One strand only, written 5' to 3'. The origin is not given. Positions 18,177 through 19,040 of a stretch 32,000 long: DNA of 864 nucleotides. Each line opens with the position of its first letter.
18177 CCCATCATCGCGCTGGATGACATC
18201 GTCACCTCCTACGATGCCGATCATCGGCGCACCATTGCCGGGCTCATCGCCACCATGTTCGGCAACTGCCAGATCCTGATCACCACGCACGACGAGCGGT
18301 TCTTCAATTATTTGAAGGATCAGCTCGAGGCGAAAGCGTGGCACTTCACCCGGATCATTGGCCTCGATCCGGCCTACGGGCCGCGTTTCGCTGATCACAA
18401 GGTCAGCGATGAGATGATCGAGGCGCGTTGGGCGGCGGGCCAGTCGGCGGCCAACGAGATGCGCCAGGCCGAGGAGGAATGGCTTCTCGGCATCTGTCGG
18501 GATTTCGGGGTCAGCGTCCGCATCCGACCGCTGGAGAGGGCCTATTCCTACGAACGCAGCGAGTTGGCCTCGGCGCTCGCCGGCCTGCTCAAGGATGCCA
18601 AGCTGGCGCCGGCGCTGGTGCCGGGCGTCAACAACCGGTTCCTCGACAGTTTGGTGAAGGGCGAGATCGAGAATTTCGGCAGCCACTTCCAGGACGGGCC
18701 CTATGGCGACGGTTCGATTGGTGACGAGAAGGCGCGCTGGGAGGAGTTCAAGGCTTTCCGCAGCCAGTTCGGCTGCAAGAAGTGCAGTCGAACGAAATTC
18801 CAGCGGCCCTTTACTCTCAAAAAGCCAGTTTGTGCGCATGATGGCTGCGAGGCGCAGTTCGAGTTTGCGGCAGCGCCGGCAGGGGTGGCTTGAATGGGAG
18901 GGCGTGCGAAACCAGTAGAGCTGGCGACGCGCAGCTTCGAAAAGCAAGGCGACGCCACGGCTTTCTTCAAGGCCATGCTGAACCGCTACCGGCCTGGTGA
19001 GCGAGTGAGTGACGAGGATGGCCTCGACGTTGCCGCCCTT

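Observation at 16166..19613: Uncharacterised three-gene cassette: small acidic protein, Rad50-like hook ATPase with Cys4 ribbon, and DUF3223/HNH-like protein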

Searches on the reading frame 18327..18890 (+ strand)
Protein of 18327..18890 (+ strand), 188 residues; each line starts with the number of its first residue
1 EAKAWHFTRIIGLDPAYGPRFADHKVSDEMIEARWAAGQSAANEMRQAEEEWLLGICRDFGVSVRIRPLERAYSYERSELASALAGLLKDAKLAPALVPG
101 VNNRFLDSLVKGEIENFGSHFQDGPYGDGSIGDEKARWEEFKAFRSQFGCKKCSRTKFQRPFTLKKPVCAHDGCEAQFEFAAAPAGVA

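Call 55: search_protein_families(library=pfam, max_evalue=1, proteins=[window:18327-18890:+])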
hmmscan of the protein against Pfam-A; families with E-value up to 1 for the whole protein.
window:18327-18890:+ (188 aa): 0 families

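Call 71: search_protein_families(library=padloc, alignment_id=A4, max_evalue=1)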
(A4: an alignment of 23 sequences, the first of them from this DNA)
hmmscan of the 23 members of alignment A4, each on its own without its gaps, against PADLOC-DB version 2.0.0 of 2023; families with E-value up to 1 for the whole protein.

A. member 1, seq(188 aa): 0 families

B. families by the number of members that match (of 23 scanned): 2 families
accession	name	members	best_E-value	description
PDLC01691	Cas12f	2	0.037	CAS-V-F; effector__SPE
PDLC00037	DruE3|DruE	1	0.031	SNF2 family N-terminal domain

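Call 72: search_solved_structures(query=A4, max_evalue=10, show_alignments=3)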
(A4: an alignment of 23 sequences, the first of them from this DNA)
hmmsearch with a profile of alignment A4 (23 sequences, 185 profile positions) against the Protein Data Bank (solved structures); distinct sequences matched with E-value up to 10: 46.
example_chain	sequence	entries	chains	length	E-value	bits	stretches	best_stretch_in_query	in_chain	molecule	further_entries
4xl5_C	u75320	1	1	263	0.00041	23.2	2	29-88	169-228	bGFP-A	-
9sah_A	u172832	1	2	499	0.00068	22.5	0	22-95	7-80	E4-NB2 synthetic fusion protein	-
4xvp_D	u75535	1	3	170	0.0015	21.3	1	22-95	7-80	BGFP-C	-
6ft5_A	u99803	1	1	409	0.0016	21.2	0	28-95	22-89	alphaRep A3_A3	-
4zv6_A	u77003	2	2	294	0.0019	21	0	22-95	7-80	AlphaRep-7 | alpha-Rep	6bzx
9t1m_A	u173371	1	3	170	0.0028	20.5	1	22-95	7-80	Alpha Rep E4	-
6gx7_E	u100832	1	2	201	0.0037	20.1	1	22-97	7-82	iiiA5 ALPHAREP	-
6gwc_C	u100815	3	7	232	0.0047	19.7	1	22-95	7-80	iE5 ALPHAREP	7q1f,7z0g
6g4j_B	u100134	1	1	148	0.0074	19.1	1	22-95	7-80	alphaREP bE8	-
3ltj_A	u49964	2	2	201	0.011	18.6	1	22-95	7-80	AlphaRep-4 | bA3-2: binder of A3 protein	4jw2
4jw3_C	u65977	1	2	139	0.016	18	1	22-95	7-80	Alpha-helical artificial proteins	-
5e6g_A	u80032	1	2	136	0.047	16.5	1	38-109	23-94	De novo designed protein CA01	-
3ltm_A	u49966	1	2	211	0.051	16.4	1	26-95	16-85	Alpha-Rep4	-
8aw4_A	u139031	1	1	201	0.066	16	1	22-96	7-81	ALPHAREP bB-E3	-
6fsq_A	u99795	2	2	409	0.069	15.9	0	28-95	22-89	alphaRep A3_bGFPD | A3_bGFPD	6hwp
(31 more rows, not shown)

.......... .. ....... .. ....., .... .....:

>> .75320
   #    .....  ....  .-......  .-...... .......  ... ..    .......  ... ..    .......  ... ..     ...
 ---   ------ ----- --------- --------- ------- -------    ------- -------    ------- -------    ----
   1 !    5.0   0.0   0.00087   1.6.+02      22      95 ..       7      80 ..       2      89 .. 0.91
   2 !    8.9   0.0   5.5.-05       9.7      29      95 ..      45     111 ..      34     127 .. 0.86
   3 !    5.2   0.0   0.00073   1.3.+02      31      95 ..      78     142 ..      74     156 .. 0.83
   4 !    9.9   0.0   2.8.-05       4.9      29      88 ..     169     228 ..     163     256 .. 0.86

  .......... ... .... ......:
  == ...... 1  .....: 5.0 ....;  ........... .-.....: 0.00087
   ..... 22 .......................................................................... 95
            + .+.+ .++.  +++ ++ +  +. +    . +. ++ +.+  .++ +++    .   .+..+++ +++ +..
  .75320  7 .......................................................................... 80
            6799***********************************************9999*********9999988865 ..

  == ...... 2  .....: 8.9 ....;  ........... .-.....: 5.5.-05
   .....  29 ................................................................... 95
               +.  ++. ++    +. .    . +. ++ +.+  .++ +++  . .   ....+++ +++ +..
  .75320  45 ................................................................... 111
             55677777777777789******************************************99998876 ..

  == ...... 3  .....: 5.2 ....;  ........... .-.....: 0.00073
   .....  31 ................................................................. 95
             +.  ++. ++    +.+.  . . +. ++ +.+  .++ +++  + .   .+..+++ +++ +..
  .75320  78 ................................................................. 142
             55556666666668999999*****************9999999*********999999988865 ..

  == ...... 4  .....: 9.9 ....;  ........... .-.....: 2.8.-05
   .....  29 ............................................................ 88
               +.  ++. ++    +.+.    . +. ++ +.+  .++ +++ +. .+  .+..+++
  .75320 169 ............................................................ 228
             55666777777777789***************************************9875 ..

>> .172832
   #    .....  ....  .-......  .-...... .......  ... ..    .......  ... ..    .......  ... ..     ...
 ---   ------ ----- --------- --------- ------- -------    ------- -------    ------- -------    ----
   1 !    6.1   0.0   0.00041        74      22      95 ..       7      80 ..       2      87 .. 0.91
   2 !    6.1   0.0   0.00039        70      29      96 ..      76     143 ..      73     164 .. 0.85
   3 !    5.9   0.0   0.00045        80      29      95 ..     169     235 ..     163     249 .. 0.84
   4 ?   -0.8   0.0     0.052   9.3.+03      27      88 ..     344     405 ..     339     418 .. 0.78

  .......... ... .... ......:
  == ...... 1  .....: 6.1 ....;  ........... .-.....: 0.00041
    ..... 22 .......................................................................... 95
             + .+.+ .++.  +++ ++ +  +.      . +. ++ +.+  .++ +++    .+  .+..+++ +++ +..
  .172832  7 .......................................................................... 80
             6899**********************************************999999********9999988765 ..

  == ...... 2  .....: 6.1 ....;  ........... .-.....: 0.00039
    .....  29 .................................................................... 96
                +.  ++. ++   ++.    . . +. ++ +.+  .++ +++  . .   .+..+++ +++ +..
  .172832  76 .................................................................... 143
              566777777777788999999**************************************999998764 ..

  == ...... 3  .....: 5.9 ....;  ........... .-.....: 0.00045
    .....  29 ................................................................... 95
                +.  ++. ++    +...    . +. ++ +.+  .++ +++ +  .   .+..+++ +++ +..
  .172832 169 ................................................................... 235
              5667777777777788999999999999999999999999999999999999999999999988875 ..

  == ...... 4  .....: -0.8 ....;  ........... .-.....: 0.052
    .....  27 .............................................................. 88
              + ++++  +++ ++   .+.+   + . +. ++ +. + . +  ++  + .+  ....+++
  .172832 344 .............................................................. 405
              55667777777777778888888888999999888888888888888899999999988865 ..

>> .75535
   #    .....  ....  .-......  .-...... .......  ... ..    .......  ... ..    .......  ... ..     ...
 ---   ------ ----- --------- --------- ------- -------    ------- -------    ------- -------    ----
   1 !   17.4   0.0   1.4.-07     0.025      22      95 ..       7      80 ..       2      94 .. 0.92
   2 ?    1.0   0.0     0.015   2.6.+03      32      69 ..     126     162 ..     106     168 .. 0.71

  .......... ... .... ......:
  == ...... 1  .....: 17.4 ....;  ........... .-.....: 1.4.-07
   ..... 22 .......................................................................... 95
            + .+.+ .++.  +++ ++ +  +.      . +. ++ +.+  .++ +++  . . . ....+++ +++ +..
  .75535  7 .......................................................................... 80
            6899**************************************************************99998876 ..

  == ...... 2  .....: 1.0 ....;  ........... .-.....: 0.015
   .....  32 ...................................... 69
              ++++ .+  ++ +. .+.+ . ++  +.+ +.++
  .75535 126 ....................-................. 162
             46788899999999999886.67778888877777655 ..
